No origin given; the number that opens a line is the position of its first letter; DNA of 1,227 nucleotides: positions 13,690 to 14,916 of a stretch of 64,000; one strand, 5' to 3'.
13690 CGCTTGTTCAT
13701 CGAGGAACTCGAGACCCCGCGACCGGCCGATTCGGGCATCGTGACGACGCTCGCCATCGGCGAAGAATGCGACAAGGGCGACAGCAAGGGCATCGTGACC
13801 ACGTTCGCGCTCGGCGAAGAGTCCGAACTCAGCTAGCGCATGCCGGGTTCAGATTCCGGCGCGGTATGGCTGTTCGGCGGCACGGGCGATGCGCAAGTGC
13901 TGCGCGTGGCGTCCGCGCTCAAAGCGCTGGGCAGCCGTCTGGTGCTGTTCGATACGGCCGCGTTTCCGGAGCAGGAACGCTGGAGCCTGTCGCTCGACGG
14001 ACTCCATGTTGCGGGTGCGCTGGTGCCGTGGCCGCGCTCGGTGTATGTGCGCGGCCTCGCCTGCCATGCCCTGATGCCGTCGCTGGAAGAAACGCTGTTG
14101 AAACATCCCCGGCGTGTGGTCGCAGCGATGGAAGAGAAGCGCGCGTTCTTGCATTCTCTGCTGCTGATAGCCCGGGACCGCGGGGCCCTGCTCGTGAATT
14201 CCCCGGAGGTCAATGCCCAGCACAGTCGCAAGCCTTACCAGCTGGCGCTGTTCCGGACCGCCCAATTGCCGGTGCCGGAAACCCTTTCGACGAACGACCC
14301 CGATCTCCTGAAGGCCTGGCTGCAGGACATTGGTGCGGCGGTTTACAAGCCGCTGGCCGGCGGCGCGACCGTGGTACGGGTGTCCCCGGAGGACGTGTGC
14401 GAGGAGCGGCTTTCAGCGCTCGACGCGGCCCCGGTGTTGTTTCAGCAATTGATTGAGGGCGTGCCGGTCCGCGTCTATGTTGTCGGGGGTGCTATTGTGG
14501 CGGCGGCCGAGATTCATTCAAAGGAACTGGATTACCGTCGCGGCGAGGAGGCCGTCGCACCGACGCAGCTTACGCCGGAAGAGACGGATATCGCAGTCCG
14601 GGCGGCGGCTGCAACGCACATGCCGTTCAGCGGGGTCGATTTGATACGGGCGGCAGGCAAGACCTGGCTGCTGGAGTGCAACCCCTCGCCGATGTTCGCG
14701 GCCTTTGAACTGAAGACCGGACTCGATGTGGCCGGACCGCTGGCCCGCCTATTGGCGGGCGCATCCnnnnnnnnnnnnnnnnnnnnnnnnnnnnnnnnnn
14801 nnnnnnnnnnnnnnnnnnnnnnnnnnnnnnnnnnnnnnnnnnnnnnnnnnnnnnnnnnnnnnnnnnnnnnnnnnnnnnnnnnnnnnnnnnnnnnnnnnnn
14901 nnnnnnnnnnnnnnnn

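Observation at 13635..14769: Compact plesiocin-like (group 2) graspetide RiPP locus: 57-aa precursor with two TTxxxxEE cores plus an ATP-grasp macrocyclase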

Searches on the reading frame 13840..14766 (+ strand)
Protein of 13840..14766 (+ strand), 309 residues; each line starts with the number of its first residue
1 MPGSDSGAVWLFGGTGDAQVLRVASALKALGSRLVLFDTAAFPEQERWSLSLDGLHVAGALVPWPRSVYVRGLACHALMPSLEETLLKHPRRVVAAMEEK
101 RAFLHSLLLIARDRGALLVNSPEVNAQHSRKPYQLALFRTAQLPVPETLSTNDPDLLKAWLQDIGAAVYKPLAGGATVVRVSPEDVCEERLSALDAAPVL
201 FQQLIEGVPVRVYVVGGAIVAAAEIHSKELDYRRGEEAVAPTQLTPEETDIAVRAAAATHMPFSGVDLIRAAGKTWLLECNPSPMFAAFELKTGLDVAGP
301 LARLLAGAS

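Call 3: search_protein_families(library=pfam, proteins=[window:13840-14766:+], max_evalue=1)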
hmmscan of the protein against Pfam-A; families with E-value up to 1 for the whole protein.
window:13840-14766:+ (309 aa): 5 families
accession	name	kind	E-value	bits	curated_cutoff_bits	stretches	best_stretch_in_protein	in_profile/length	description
PF08443.16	RimK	-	4.5e-16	59.4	21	1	137-303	10-186/188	RimK-like ATP-grasp domain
PF02655.19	ATP-grasp_3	-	3.9e-06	27.5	23.2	1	138-282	11-155/160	ATP-grasp domain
PF02955.21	GSH-S_ATP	-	0.00056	19.8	23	1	145-269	12-152/175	Prokaryotic glutathione synthetase, ATP-grasp domain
PF14243.11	R2K_3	-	0.0033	18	26.3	1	208-282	87-150/169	ATP-grasp domain, R2K clade family 3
PF14398.11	ATPgrasp_YheCD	-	0.014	15.1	26.8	0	269-290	212-233/255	YheC/D like ATP-grasp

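Call 4: search_protein_families(library=ncbifam, proteins=[window:13840-14766:+], max_evalue=1)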
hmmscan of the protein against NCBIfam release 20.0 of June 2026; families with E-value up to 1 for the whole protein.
window:13840-14766:+ (309 aa): 14 families
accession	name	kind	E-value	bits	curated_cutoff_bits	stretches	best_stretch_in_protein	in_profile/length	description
TIGR04187.1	GRASP_SAV_5884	subfamily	1.6e-28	99.8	350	1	21-305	14-311/312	ATP-grasp ribosomal peptide maturase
TIGR00768.1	rimK_fam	subfamily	1.5e-23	83.5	143.4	1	100-303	57-274/276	RimK family alpha-L-glutamate ligase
NF040720.1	MptN_Meth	equivalog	2.8e-19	69.3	350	1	91-301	62-286/291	tetrahydromethanopterin:alpha-L-glutamate ligase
NF007764.0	PRK10446.1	equivalog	3.9e-14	52.6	331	1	198-304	173-285/300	30S ribosomal protein S6--L-glutamate ligase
TIGR02144.1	LysX_arch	equivalog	3.2e-12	46.1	275.6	1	101-304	60-274/281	lysine biosynthesis protein LysX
TIGR04185.1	ATPgraspMvdC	equivalog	1e-11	44.6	425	1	20-302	13-313/318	MvdC family ATP-grasp ribosomal peptide maturase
TIGR04184.1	ATPgraspMvdD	equivalog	7.6e-10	38.5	475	1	20-304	13-318/321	MvdD family ATP-grasp ribosomal peptide maturase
NF003573.0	PRK05246.1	equivalog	8.9e-08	31.3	272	1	107-270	101-276/316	glutathione synthase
TIGR01380.1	glut_syn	equivalog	2.6e-07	30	299.05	1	107-269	100-274/312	glutathione synthase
TIGR03103.1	trio_acet_GNAT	equivalog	1.4e-06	27.1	569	1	137-223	304-395/547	N-acetylglutaminylglutamine synthetase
TIGR04356.1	grasp_GAK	hypoth_equivalog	3e-05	23.3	300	1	138-289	107-267/287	GAK system ATP-grasp enzyme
TIGR02068.2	cya_phycin_syn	equivalog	0.00053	18.1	850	1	136-224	219-313/862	cyanophycin synthetase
NF010623.0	PRK14016.1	subfamily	0.0024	16.1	877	1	136-225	220-315/871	cyanophycin synthetase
TIGR04443.1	F420_CofF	equivalog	0.11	11.5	300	1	210-305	183-278/283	coenzyme gamma-F420-2:alpha-L-glutamate ligase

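Call 5: find_homologous_proteins(query=window:13840-14766:+)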
Query window:13840-14766:+ (309 aa): 240 proteins with E <= 0.001 among 8000 candidates; the best 120 are listed.
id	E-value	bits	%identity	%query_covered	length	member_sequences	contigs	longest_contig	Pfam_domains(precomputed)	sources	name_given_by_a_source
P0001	4.1e-198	675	100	100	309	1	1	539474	PF08443.17,PF02655.20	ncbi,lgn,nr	ncbi:MAG: ATP-grasp domain-containing protein [Candidatus Hydrogenedens sp.]|nr:ATP-grasp domain-con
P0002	1.9e-132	459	73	96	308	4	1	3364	PF08443.17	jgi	-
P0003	5.6e-112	392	64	96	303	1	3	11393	PF08443.17,PF02655.20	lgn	-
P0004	5.4e-106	372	63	97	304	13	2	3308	PF08443.17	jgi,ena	jgi:hypothetical protein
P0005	4.8e-105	369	61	97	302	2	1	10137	PF08443.17,PF02655.20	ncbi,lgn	ncbi:MAG: hypothetical protein RLZZ303_2586 [Candidatus Hydrogenedentota bacterium]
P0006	1.1e-103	365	60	97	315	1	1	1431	PF08443.17,PF02655.20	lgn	-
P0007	3.9e-103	363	59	97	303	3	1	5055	PF08443.17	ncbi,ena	-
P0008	9.0e-102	358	60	97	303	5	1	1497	PF08443.17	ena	-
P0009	1.6e-101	358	59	96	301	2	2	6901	PF08443.17,PF02655.20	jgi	jgi:hypothetical protein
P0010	3.9e-101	356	61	91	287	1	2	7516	PF08443.17,PF02655.20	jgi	-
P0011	6.0e-100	352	60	96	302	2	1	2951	PF08443.17,PF02655.20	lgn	-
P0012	9.1e-99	349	60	97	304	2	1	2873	PF02955.22,PF08443.17,PF02655.20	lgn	-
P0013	1.2e-98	348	60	98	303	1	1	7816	PF08443.17,PF02655.20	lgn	-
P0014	3.1e-98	347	57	97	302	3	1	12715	PF08443.17,PF02655.20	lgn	-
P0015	1.4e-97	345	59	97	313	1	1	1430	PF08443.17,PF02655.20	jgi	jgi:glutathione synthase/RimK-type ligase-like ATP-grasp enzyme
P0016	1.3e-95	338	58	96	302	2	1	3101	PF08443.17,PF02655.20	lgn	-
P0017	3.9e-95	337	58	97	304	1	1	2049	PF08443.17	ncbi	-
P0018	7.2e-95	336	57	97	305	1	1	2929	PF08443.17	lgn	-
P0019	1.6e-91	325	56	96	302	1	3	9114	PF08443.17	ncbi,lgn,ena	-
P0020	1.8e-90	321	55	96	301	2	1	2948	PF02955.22,PF08443.17,PF02655.20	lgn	-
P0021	3.4e-90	320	54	96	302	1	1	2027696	PF08443.17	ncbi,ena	-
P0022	3.7e-90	320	54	96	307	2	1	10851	PF08443.17,PF02655.20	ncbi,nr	ncbi:MAG TPA: ATP-grasp domain-containing protein [Candidatus Hydrogenedentes bacterium]|nr:ATP-gras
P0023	4.8e-90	320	54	96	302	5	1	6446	PF08443.17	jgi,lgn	jgi:glutathione synthase/RimK-type ligase-like ATP-grasp enzyme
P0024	5.6e-90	320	53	94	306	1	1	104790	PF08443.17,PF02655.20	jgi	jgi:glutathione synthase/RimK-type ligase-like ATP-grasp enzyme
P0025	6.0e-90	320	53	97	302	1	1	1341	PF08443.17,PF02655.20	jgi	-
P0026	2.2e-89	318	55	96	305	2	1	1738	PF08443.17,PF02655.20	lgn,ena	-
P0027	3.4e-89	317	55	95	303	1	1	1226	PF08443.17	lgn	-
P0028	4.3e-89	317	54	96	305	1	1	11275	PF08443.17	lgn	-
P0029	5.5e-89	316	54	96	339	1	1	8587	PF08443.17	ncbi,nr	ncbi:MAG: hypothetical protein HY706_20680 [Candidatus Hydrogenedentes bacterium]|nr:hypothetical pr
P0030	1.2e-88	315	55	95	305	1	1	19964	PF14243.12,PF08443.17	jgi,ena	-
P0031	1.6e-88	315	54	96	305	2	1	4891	PF08443.17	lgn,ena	-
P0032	2.1e-88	314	54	97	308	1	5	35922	PF08443.17,PF02655.20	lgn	-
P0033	3.7e-87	310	52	100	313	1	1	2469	PF08443.17,PF02655.20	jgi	jgi:glutathione synthase/RimK-type ligase-like ATP-grasp enzyme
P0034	6.3e-87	310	53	97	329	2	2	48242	PF14243.12,PF08443.17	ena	-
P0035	1.3e-86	309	54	96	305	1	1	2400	PF08443.17,PF02655.20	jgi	-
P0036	3.7e-86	307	53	95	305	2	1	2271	PF08443.17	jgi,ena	-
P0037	4.2e-86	307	52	97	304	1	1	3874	PF08443.17,PF02655.20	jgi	jgi:glutathione synthase/RimK-type ligase-like ATP-grasp enzyme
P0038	4.6e-86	307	52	96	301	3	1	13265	PF08443.17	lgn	-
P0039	8.8e-86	306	53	96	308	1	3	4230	PF08443.17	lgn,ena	-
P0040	9.8e-86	306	51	96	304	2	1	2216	PF08443.17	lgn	-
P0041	1.8e-85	305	55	93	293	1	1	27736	PF02955.22,PF08443.17,PF02655.20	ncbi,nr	ncbi:MAG: ATP-grasp domain-containing protein [Candidatus Hydrogenedentes bacterium]|nr:ATP-grasp do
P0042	2.4e-85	304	54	96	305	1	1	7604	PF08443.17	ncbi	-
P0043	2.6e-85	304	59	87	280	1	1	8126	PF14243.12,PF08443.17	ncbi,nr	ncbi:MAG: hypothetical protein JXR94_01160 [Candidatus Hydrogenedentes bacterium]|nr:hypothetical pr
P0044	3.5e-85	304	51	97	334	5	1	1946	PF08443.17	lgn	-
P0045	3.8e-85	304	55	90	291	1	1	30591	PF08443.17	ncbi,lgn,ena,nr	ncbi:MAG: hypothetical protein GWP08_13300 [Nitrospiraceae bacterium]|nr:hypothetical protein [Nitro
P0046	5.3e-85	303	52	99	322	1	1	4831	PF08443.17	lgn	-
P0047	1.1e-84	302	51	96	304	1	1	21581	PF08443.17,PF02655.20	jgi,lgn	-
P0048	1.6e-84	302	54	95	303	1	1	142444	PF08443.17,PF02655.20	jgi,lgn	-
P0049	2.3e-84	301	53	97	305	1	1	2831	PF08443.17,PF02655.20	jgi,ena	-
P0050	2.4e-84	301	52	96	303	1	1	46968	PF08443.17,PF02655.20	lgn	-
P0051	2.6e-84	301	52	96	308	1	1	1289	PF08443.17,PF02655.20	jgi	jgi:glutathione synthase/RimK-type ligase-like ATP-grasp enzyme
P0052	3.2e-84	301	52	94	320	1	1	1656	PF08443.17,PF02655.20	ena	-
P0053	4.3e-84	300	52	96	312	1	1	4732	PF08443.17,PF02655.20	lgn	-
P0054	5.9e-84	300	51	96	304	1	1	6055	PF08443.17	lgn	-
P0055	6.8e-84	300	52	96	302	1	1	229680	PF08443.17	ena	-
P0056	7.9e-84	299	55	95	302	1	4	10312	PF08443.17,PF02655.20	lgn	-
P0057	1.0e-83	299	53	97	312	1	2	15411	PF08443.17,PF02655.20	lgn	-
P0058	1.8e-83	298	54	97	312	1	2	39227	PF14243.12,PF08443.17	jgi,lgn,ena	-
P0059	2.7e-83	298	51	98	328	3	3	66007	PF14243.12,PF08443.17,PF02655.20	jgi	jgi:glutathione synthase/RimK-type ligase-like ATP-grasp enzyme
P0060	3.6e-83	297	55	92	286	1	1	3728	PF08443.17,PF02655.20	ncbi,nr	ncbi:MAG: ATP-grasp protein [Candidatus Hydrogenedentes bacterium]|nr:ATP-grasp protein [Candidatus 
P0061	4.2e-83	297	52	96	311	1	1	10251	PF08443.17,PF02655.20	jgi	jgi:hypothetical protein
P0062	4.2e-83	297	51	97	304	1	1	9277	PF08443.17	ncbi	-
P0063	4.5e-83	297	52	97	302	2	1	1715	PF08443.17,PF02655.20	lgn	-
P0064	5.1e-83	297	52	98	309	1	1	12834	PF08443.17,PF02655.20,PF21068.4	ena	-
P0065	5.1e-83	297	51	96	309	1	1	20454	PF08443.17,PF02655.20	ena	-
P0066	6.5e-83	296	55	92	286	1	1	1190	PF08443.17,PF02655.20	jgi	jgi:glutathione synthase/RimK-type ligase-like ATP-grasp enzyme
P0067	7.8e-83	296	52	97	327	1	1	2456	PF08443.17,PF02655.20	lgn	-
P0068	5.1e-82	294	55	88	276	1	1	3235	PF08443.17,PF02655.20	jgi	jgi:glutathione synthase/RimK-type ligase-like ATP-grasp enzyme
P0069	5.4e-82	293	55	96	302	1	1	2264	PF02955.22,PF08443.17,PF02655.20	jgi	-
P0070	6.2e-82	293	53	88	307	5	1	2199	PF08443.17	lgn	-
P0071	6.7e-82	293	53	87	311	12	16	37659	PF08443.17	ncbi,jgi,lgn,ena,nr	ncbi:MAG: hypothetical protein GXY07_08670 [Candidatus Hydrogenedentes bacterium]|nr:hypothetical pr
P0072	1.2e-81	292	50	94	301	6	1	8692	PF08443.17,PF02655.20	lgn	-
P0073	2.0e-81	292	52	96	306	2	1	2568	PF08443.17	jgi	-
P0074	2.2e-81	291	51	96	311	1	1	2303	PF08443.17,PF02655.20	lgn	-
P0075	2.4e-81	291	51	96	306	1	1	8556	PF08443.17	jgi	-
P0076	4.0e-81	291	53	92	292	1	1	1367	PF08443.17,PF02655.20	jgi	jgi:glutathione synthase/RimK-type ligase-like ATP-grasp enzyme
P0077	4.0e-81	291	53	92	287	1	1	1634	PF08443.17,PF02655.20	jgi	jgi:glutathione synthase/RimK-type ligase-like ATP-grasp enzyme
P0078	4.2e-81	291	49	96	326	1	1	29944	PF08443.17,PF02655.20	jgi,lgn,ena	-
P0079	4.6e-81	290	52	97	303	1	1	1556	PF08443.17,PF02655.20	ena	-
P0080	1.6e-80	289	51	97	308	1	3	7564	PF08443.17,PF02655.20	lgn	-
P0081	5.7e-80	287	59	79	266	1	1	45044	PF08443.17,PF02655.20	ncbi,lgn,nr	ncbi:MAG: ATP-grasp domain-containing protein [Candidatus Hydrogenedentes bacterium]|nr:ATP-grasp do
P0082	6.6e-80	287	51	97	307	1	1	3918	PF08443.17,PF02655.20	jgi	jgi:hypothetical protein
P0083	7.0e-80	287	51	96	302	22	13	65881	PF08443.17,PF02655.20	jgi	-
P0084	2.0e-79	285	49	96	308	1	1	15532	PF08443.17,PF02655.20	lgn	-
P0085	5.3e-79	284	51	94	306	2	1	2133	PF08443.17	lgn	-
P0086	5.9e-79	283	50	97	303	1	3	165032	PF08443.17,PF02655.20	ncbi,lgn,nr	ncbi:MAG: ATP-grasp domain-containing protein [Candidatus Hydrogenedentes bacterium]|nr:ATP-grasp do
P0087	6.6e-79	283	50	96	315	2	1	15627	PF08443.17,PF02655.20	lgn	-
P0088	6.7e-79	283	52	96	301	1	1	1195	PF08443.17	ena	-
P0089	7.3e-79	283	50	96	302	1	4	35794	PF08443.17,PF02655.20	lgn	-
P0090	1.2e-78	283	50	96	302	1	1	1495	PF08443.17,PF02655.20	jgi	-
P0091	2.5e-78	281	55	82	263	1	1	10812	PF08443.17,PF02655.20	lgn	-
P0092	2.5e-78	281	52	92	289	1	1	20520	PF08443.17,PF02655.20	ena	-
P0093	3.4e-78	281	50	100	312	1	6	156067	PF08443.17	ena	-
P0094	1.4e-77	279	48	97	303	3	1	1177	PF08443.17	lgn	-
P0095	1.7e-77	279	53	91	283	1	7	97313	PF02955.22,PF08443.17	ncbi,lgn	-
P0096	2.3e-77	278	59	82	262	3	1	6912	PF08443.17,PF02655.20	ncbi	-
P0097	2.8e-77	278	49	98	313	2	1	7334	PF08443.17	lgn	-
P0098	2.8e-77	278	53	91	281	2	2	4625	PF08443.17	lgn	-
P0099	4.3e-77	277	49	97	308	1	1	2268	PF08443.17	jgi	jgi:glutathione synthase/RimK-type ligase-like ATP-grasp enzyme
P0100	7.3e-77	277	53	88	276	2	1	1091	PF08443.17,PF02655.20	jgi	-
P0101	8.1e-77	276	47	97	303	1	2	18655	PF08443.17,PF02655.20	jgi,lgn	jgi:glutathione synthase/RimK-type ligase-like ATP-grasp enzyme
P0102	1.9e-76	275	49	98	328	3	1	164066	PF08443.17,PF02655.20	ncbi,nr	ncbi:MAG: ATP-grasp domain-containing protein [Candidatus Hydrogenedentes bacterium]|nr:ATP-grasp do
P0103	2.2e-76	275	51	96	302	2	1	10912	PF08443.17,PF02655.20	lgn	-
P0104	3.2e-76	275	52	92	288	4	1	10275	PF08443.17,PF02655.20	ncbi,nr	ncbi:MAG: ATP-grasp domain-containing protein [Candidatus Hydrogenedentes bacterium]|nr:ATP-grasp do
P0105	4.3e-76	274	50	97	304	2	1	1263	PF08443.17,PF02655.20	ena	-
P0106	5.0e-76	274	49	97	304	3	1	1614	PF08443.17,PF02655.20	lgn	-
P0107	5.9e-76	274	60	73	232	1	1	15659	PF08443.17,PF02655.20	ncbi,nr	ncbi:MAG: ATP-grasp domain-containing protein [bacterium]|nr:ATP-grasp domain-containing protein [ba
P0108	2.0e-75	272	55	83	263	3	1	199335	PF14243.12,PF08443.17,PF02655.20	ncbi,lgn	ncbi:MAG: hypothetical protein AMXMBFR82_10180 [Candidatus Hydrogenedentota bacterium]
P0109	3.0e-75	271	55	82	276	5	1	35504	PF08443.17,PF02655.20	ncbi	-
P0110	9.0e-75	270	49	97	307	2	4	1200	PF08443.17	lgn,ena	-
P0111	1.6e-74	269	48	96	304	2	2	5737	PF08443.17,PF02655.20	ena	-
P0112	9.7e-74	266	57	77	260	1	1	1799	PF08443.17,PF02655.20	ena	-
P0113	9.5e-73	263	47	96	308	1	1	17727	PF08443.17,PF02655.20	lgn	-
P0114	3.2e-72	261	50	88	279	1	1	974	PF08443.17,PF02655.20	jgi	jgi:glutathione synthase/RimK-type ligase-like ATP-grasp enzyme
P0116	7.4e-72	260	48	96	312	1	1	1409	PF08443.17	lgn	-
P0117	7.5e-72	260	51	96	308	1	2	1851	PF08443.17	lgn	-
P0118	1.3e-71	259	51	96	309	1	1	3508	PF08443.17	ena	-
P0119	2.2e-71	259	47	97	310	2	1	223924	PF08443.17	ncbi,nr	ncbi:MAG: hypothetical protein HYV27_24145 [Candidatus Hydrogenedentes bacterium]|nr:hypothetical pr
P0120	1.3e-70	256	46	96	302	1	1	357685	PF08443.17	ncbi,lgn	ncbi:MAG: hypothetical protein AMXMBFR84_00450 [Candidatus Hydrogenedentota bacterium]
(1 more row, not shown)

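Call 6: search_solved_structures(query=window:13840-14766:+, max_evalue=0.01, show_alignments=2)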
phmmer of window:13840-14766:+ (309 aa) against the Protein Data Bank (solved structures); distinct sequences matched with E-value up to 0.01: 9.
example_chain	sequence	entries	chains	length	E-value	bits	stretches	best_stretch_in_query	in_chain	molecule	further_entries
7drm_A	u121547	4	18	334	1.2e-51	179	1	9-305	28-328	ATP-grasp domain-containing protein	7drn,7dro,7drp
5zct_A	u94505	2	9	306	1.3e-14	57.4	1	138-304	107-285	Ribosomal protein S6--L-glutamate ligase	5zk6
4iwx_A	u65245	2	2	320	1.5e-14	57.2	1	138-304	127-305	Ribosomal protein S6 modification protein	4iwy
9bou_A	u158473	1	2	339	4.5e-12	49.1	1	109-306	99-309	MvdD-like pre-ATP grasp domain-containing protein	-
7qyr_A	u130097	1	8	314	9.2e-10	41.5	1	129-304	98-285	Probable alpha-L-glutamate ligase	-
7qys_A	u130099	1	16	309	1.5e-09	40.8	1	132-305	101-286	Probable alpha-L-glutamate ligase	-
5ig9_A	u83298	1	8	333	5.5e-05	25.8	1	21-232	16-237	ATP grasp ligase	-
5ig8_A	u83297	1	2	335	0.0077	18.8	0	129-304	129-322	ATP grasp ligase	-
5k2m_A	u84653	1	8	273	0.0083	18.6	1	200-303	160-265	RimK-related lysine biosynthesis protein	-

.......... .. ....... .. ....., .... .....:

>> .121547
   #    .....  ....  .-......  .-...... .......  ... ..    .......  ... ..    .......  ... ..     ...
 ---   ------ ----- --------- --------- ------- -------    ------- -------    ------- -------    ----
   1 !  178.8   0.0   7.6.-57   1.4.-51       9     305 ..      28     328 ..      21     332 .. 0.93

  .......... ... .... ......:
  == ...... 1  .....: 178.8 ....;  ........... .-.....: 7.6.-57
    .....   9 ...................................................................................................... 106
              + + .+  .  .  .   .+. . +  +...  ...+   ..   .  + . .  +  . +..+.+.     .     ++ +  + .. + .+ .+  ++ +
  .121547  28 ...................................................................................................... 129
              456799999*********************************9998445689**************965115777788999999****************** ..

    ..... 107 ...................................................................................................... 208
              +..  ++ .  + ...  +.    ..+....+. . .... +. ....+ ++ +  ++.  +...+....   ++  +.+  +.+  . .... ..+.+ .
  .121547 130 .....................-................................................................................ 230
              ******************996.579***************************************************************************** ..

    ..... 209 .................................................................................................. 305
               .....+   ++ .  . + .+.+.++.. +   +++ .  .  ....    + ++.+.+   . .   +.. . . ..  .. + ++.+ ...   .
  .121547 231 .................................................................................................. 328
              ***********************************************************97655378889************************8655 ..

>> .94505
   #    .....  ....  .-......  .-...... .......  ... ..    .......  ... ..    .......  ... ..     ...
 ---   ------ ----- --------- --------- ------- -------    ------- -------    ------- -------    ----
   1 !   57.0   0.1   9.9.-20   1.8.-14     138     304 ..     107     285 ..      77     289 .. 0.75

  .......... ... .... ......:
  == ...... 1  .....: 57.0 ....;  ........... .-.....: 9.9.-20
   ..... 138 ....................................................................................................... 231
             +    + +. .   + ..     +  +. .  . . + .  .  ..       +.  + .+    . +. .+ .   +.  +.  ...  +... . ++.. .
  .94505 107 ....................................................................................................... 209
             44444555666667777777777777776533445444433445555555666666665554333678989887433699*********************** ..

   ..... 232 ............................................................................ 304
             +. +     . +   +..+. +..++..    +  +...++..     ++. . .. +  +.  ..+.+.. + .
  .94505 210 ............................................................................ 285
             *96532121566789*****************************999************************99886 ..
